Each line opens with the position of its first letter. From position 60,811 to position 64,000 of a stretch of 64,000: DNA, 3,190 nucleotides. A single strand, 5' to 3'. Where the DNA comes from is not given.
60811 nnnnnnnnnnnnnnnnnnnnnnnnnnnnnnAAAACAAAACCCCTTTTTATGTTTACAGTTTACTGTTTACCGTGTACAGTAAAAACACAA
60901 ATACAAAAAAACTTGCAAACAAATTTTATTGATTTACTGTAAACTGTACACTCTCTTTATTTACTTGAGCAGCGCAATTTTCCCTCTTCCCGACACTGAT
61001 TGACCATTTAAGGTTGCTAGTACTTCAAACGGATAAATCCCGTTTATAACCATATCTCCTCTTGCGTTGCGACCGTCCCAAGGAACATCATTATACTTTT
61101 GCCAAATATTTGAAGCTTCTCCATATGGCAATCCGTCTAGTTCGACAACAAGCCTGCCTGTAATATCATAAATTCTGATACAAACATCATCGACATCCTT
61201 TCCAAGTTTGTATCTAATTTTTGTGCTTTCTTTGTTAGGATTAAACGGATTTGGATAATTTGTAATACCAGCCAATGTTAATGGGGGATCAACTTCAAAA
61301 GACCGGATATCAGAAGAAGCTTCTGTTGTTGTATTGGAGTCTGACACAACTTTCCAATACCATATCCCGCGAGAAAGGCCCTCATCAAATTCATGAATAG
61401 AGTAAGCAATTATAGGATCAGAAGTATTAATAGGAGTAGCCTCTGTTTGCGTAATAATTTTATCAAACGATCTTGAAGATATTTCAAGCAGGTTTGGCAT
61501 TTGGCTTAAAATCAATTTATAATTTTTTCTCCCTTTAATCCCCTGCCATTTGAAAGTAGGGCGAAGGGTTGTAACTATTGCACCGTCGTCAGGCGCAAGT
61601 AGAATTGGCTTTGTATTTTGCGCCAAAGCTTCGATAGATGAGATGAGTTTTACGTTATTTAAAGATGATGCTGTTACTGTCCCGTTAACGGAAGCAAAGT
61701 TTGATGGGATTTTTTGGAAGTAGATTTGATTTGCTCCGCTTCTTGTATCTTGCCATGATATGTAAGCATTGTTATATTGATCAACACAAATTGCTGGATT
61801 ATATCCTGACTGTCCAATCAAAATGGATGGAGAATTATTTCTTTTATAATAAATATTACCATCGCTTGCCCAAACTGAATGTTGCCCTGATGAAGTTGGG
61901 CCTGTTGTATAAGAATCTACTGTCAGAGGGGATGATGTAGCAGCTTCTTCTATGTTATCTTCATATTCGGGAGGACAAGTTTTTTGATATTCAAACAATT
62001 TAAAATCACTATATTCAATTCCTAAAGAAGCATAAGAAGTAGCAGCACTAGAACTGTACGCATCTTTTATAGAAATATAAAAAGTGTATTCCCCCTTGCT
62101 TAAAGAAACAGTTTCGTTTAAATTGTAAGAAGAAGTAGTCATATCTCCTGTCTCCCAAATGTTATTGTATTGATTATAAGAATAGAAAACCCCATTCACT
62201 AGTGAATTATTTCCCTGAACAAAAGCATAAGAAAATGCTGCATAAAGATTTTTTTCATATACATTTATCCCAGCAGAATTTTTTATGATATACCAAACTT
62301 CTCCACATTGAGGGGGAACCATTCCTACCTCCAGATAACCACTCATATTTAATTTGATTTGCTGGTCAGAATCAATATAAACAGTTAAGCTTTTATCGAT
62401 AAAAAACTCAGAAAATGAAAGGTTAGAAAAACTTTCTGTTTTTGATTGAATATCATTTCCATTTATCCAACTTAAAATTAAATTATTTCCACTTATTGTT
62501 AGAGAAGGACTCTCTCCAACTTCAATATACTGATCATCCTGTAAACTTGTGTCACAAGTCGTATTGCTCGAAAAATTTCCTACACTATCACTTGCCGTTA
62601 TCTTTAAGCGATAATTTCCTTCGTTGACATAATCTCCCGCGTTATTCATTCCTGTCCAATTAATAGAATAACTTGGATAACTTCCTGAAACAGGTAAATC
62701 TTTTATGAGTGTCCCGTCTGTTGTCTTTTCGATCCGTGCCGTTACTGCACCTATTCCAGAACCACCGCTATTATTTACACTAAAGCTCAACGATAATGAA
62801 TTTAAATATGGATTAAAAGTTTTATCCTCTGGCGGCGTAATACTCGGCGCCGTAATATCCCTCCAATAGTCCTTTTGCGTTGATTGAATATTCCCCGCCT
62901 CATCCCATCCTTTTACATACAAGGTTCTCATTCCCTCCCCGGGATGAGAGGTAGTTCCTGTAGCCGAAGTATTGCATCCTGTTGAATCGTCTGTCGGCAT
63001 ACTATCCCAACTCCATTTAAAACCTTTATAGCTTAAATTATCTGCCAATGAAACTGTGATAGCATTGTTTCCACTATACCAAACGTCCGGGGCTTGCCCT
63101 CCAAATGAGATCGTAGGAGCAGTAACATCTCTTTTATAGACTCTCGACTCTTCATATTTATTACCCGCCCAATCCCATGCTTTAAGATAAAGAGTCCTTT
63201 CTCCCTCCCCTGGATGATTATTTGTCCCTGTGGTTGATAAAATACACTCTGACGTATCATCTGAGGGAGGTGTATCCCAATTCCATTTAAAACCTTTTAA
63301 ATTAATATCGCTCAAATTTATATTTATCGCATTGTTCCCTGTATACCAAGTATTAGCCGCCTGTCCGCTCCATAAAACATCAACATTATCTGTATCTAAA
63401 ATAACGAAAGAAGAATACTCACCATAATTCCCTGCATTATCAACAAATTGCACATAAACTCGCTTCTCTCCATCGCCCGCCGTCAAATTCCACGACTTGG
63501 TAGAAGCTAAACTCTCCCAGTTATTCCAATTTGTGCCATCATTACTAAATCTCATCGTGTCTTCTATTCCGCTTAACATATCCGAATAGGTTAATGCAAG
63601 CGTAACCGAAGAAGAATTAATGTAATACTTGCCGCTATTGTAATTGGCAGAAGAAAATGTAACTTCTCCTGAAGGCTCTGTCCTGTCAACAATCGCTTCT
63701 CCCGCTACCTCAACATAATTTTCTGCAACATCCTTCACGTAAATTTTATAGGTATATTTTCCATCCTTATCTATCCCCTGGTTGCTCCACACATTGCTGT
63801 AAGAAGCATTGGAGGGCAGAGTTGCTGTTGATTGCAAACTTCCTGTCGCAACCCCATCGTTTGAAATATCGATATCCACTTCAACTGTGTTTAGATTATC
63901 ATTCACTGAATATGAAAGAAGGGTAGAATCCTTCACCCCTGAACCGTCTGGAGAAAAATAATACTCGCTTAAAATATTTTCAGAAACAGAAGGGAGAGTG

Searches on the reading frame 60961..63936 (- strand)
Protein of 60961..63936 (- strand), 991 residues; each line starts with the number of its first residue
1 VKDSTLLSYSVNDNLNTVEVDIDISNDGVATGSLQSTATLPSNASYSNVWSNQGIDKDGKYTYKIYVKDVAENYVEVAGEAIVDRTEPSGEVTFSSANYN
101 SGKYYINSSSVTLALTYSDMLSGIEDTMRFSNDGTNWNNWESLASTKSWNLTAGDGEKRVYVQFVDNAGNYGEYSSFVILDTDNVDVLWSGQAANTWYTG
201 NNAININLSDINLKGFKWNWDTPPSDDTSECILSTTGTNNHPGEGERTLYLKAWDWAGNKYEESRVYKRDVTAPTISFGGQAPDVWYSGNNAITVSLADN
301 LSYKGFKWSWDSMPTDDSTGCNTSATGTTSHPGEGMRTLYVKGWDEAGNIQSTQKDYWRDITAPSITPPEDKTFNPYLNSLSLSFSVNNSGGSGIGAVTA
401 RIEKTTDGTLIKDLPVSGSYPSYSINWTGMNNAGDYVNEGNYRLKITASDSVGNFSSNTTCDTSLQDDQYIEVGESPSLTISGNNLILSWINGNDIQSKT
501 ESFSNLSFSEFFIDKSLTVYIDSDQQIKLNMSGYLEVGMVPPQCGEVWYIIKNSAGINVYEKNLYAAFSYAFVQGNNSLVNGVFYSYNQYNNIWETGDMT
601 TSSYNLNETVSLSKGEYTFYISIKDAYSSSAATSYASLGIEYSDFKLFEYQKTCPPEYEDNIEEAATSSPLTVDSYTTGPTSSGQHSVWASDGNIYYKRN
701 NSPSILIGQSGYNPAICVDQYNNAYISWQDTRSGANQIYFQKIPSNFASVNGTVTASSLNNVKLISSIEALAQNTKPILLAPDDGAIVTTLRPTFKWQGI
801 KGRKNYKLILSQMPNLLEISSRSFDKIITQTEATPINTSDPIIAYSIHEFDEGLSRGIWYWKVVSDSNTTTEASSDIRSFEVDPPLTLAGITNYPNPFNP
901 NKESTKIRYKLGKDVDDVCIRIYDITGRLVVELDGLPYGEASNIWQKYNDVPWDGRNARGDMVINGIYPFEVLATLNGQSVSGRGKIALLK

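Call 6: search_protein_families(library=ncbifam, proteins=[window:60961-63936:-], max_evalue=0.01)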
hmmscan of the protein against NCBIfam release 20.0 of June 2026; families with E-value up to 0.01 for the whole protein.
window:60961-63936:- (991 aa): 6 families
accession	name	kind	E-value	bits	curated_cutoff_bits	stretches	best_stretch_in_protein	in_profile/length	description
NF005176.1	PRK06655.1-1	equivalog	1.1e-09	38.5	230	2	903-982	84-157/197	flagellar hook assembly protein FlgD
NF047446.1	barrel_OmpL47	domain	1.7e-07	31.6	40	0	109-173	3-60/68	OmpL47-type beta-barrel domain-containing protein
NF009452.0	PRK12812.1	equivalog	1.6e-05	24.3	258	0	903-972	137-204/289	flagellar basal body rod modification protein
NF009453.0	PRK12813.1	equivalog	0.00013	21.6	264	0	946-982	145-181/223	flagellar basal body rod modification protein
NF009276.0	PRK12633.1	equivalog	0.00035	20.4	383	0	423-453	156-186/234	flagellar basal body rod modification protein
TIGR04183.1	Por_Secre_tail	domain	0.003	17.5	23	1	894-931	2-33/72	T9SS type A sorting domain-containing protein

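Call 36: search_protein_families(library=pfam, proteins=[window:60961-63936:-], max_evalue=0.01)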
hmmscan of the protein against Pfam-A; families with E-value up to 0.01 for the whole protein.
window:60961-63936:- (991 aa): 3 families
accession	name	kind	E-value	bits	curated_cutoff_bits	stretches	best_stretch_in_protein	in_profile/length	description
PF13860.13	FlgD_ig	-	7.1e-12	45.6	27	2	395-450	22-77/79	FlgD Ig-like domain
PF19077.6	Big_13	-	3.8e-05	24.6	27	0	436-460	71-95/102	Bacterial Ig-like domain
PF18962.6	Por_Secre_tail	-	0.0015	19.2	27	0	894-930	2-34/75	Secretion system C-terminal sorting domain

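Call 72: find_encoding_contigs(protein=window:60961-63936:-, flank=10000, max_places=2)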
Protein window:60961-63936:- (991 aa): no gene with exactly this product is on record in the collection.
